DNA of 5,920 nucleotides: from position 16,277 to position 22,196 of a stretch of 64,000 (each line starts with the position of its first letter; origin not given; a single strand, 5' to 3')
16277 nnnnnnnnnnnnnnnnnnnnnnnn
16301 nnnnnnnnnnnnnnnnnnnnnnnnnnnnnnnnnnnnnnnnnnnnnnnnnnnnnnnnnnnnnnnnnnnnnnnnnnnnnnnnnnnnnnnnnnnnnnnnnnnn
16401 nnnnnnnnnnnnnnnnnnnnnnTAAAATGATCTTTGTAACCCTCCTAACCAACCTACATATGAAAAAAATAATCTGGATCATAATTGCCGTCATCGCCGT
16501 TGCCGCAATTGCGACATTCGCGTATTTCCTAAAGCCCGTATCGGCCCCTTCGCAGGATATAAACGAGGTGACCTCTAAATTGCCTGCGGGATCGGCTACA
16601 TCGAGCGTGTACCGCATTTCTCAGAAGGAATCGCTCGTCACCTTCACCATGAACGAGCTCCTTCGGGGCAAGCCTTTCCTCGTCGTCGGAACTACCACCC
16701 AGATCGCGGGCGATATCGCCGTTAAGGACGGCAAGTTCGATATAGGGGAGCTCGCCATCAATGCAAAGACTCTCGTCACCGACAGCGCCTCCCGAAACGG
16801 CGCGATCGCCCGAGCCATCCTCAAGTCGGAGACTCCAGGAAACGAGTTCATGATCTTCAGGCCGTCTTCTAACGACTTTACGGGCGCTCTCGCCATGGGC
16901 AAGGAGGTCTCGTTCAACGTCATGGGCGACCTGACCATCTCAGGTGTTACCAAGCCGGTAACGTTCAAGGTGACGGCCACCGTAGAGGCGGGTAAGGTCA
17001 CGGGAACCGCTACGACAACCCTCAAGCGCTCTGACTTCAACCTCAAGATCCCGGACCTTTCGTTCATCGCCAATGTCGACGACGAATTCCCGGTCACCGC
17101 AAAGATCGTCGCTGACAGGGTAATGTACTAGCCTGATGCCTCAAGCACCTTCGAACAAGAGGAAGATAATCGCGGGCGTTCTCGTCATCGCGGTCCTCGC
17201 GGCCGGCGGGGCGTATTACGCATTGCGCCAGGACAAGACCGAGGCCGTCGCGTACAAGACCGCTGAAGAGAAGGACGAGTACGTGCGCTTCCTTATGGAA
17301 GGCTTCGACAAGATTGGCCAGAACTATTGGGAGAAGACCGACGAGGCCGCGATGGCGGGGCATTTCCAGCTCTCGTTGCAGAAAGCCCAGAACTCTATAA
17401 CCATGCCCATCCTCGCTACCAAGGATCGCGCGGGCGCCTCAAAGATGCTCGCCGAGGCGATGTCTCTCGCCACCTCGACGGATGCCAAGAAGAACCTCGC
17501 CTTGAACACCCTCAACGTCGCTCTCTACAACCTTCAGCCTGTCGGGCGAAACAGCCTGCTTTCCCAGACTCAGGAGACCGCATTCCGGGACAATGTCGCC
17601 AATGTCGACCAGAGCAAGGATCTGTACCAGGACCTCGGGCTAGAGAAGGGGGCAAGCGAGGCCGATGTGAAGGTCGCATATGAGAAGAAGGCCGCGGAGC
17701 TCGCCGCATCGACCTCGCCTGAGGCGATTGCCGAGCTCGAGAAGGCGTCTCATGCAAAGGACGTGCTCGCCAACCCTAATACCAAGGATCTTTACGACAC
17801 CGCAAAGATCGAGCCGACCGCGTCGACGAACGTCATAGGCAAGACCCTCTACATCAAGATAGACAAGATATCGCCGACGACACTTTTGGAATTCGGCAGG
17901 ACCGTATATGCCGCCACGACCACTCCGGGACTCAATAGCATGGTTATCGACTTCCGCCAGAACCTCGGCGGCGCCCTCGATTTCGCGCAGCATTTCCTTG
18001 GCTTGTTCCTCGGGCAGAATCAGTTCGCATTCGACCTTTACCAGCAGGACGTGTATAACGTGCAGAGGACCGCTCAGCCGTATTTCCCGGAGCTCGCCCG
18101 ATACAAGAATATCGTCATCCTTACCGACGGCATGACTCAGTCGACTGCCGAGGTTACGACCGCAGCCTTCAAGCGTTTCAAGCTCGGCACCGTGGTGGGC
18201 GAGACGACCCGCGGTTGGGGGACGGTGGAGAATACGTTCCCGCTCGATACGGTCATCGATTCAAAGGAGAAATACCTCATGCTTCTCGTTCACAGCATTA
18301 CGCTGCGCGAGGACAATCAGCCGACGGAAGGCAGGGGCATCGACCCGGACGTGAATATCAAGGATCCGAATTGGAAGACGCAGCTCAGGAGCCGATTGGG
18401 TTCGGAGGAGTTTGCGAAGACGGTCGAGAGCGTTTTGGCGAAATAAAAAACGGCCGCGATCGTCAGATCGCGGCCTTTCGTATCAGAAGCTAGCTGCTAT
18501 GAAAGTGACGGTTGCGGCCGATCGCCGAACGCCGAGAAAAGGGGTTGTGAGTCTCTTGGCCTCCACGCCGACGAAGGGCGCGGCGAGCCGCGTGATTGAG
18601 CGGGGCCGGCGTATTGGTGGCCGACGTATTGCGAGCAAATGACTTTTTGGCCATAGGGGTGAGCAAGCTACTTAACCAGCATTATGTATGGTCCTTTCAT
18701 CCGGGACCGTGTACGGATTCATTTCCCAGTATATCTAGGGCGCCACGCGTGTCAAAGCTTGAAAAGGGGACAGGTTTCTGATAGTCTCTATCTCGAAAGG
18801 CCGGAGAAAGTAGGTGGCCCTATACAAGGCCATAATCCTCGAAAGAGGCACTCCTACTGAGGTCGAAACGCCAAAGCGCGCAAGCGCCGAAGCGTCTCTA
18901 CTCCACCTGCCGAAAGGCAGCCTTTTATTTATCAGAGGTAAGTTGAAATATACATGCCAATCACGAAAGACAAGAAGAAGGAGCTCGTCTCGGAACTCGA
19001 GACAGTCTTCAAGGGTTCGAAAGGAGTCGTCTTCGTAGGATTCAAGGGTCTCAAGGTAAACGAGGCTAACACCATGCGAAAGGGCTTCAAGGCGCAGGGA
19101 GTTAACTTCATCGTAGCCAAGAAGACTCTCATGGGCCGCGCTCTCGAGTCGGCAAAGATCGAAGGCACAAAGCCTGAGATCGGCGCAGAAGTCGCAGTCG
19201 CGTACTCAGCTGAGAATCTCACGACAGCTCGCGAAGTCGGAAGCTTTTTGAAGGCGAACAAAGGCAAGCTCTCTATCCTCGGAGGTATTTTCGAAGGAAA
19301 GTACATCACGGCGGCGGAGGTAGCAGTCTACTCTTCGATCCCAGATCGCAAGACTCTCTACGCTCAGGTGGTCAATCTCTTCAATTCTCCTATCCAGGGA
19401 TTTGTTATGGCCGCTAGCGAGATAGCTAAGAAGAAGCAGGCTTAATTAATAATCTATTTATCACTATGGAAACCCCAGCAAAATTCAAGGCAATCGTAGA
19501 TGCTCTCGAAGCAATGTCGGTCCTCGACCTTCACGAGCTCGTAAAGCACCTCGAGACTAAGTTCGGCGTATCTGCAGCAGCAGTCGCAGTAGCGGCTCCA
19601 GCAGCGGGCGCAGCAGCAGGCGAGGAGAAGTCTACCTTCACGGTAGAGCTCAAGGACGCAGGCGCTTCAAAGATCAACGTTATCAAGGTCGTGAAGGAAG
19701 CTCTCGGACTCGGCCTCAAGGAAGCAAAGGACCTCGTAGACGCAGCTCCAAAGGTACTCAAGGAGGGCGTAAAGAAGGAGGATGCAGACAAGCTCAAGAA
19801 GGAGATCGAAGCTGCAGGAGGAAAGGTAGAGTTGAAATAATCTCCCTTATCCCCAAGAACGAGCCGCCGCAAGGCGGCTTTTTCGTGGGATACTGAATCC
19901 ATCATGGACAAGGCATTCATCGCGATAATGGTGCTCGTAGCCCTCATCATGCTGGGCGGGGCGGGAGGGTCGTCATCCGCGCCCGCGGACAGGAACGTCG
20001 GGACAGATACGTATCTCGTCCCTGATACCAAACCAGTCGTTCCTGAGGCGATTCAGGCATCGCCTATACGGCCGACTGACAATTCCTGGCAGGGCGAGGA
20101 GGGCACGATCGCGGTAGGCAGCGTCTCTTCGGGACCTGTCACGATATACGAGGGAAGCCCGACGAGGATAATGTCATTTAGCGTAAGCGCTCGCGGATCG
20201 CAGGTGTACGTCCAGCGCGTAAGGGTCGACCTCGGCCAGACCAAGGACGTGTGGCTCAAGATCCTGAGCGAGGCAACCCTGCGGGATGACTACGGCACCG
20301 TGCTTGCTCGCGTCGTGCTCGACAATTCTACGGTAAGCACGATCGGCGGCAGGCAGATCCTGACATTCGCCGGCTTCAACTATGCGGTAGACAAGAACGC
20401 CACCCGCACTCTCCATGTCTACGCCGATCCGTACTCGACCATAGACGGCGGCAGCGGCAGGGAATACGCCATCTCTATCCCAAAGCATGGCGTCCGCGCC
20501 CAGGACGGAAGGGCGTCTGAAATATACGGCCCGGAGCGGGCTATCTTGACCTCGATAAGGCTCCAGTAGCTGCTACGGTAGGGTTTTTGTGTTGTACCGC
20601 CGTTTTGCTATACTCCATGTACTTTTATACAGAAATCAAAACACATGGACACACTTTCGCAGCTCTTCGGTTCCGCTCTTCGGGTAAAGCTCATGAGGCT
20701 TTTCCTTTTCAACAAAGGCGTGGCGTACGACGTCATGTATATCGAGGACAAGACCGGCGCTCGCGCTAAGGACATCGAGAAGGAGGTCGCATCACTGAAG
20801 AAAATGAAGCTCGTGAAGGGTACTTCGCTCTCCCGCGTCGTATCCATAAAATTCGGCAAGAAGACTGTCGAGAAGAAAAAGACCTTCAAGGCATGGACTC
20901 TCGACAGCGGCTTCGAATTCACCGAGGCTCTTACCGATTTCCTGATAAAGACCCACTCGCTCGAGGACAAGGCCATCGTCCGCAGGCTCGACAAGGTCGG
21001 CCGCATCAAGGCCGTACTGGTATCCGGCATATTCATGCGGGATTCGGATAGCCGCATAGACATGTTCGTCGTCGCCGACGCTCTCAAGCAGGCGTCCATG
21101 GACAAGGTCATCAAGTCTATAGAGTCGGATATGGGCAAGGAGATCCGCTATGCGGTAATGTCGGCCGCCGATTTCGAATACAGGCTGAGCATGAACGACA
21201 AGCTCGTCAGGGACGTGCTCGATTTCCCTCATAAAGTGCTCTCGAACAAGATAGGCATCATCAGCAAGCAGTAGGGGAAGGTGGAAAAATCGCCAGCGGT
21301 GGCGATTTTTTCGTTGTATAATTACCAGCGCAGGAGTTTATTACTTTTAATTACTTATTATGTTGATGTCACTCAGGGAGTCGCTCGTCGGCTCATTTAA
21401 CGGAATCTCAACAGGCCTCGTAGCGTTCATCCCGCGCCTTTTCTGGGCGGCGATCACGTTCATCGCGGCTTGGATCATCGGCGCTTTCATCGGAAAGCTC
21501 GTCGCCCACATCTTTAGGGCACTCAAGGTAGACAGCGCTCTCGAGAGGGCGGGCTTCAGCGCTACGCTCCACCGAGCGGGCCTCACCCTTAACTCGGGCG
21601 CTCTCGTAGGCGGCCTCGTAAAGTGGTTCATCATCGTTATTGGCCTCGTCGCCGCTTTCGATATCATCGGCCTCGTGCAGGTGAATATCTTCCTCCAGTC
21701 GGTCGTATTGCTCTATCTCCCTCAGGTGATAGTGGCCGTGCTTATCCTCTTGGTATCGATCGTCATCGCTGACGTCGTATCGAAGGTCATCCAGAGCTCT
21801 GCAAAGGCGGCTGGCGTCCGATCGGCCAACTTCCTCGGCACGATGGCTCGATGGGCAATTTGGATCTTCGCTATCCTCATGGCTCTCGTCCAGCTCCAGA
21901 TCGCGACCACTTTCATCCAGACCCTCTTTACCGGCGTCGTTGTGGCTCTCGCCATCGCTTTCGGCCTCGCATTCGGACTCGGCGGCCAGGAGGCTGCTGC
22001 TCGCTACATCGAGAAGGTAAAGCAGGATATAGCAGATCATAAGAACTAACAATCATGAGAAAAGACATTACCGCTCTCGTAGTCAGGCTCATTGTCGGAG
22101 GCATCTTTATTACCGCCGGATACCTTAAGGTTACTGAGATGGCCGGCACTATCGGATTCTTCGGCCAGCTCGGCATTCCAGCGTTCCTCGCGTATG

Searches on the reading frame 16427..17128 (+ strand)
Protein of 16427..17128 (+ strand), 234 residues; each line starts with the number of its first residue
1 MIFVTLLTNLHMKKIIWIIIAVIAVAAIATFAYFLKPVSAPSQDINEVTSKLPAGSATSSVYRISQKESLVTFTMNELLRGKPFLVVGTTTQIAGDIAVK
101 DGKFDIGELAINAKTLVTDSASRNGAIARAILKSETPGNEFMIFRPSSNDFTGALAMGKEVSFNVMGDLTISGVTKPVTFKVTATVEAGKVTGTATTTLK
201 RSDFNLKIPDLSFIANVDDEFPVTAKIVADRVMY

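Call 46: search_protein_families(library=ncbifam, proteins=[window:16427-17128:+], max_evalue=0.1)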
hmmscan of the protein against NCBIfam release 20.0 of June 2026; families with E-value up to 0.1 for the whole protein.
window:16427-17128:+ (234 aa): 2 families
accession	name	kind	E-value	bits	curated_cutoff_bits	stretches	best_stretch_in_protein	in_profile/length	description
NF002994.0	PRK03757.1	equivalog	2.6e-05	24.1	232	1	71-208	36-171/191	YceI family protein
TIGR04205.1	classIII_w_PIP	hypoth_equivalog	0.079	13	65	0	20-64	14-57/67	class III signal peptide domain-containing protein, archaeosortase D/PIP-CTERM system-associated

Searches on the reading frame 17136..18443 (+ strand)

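Call 46: search_protein_families(library=ncbifam, proteins=[window:17136-18443:+], max_evalue=0.1)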
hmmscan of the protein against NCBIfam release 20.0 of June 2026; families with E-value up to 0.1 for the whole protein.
window:17136-18443:+ (436 aa): 17 families
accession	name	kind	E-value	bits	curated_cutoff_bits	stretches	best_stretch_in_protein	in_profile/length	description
TIGR00225.1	prc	subfamily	9.2e-19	67.7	218.6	1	235-419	151-325/335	C-terminal processing peptidase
NF052377.1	lmo1851_S41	exception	1.7e-15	56.7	725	2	239-415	208-374/468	lmo1851 family serine protease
NF008388.1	PRK11186.1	exception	7.5e-11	41.1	825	1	266-408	385-526/663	carboxy terminal-processing peptidase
TIGR03900.1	prc_long_Delta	hypoth_equivalog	2.9e-08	32.1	660.95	1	234-376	236-374/973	MXAN_5808 family serine peptidase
TIGR02349.1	DnaJ_bact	equivalog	5.5e-07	29.3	377.2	1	162-223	1-65/354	molecular chaperone DnaJ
NF045588.1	Cterm_S41_CtpA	exception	1.5e-06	27.4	625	1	226-371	208-345/401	carboxyl-terminal processing protease CtpA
NF010871.0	PRK14278.1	equivalog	2.6e-06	26.6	502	1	160-222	2-66/378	molecular chaperone DnaJ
NF010872.0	PRK14279.1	equivalog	3e-06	26.6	556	1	160-224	8-75/394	molecular chaperone DnaJ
NF045590.1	Cterm_S41_CtpC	exception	6.2e-06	25.2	665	1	229-371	210-347/418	carboxyl-terminal processing protease CtpC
NF045589.1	Cterm_S41_CtpB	exception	5.3e-05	22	633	1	239-370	222-348/416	carboxyl-terminal processing protease CtpB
NF051464.1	tail_spec_CT441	exception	5.6e-05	22.1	700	1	266-365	388-485/645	tail-specific protease Tsp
NF033424.1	chlamy_CPAF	equivalog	0.00011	21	250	1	323-409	456-539/564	protease-like activity factor CPAF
NF010892.0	PRK14299.1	equivalog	0.00024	20.5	392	1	160-225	3-70/291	chaperone protein DnaJ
NF008035.0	PRK10767.1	subfamily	0.00038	19.6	338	1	160-222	3-68/374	molecular chaperone DnaJ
NF010894.0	PRK14301.1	equivalog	0.0011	18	548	1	160-222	3-68/373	chaperone protein DnaJ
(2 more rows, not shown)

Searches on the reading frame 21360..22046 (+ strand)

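Call 102: search_protein_families(library=pfam, proteins=[window:21360-22046:+], max_evalue=0.001)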
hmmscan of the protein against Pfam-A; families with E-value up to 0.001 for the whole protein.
window:21360-22046:+ (229 aa): 1 family
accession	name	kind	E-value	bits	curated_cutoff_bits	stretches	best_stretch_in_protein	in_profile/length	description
PF05552.17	MS_channel_1st_1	-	7.2e-13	48.7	22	2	13-59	3-49/50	Mechanosensitive ion channel, conserved TM helix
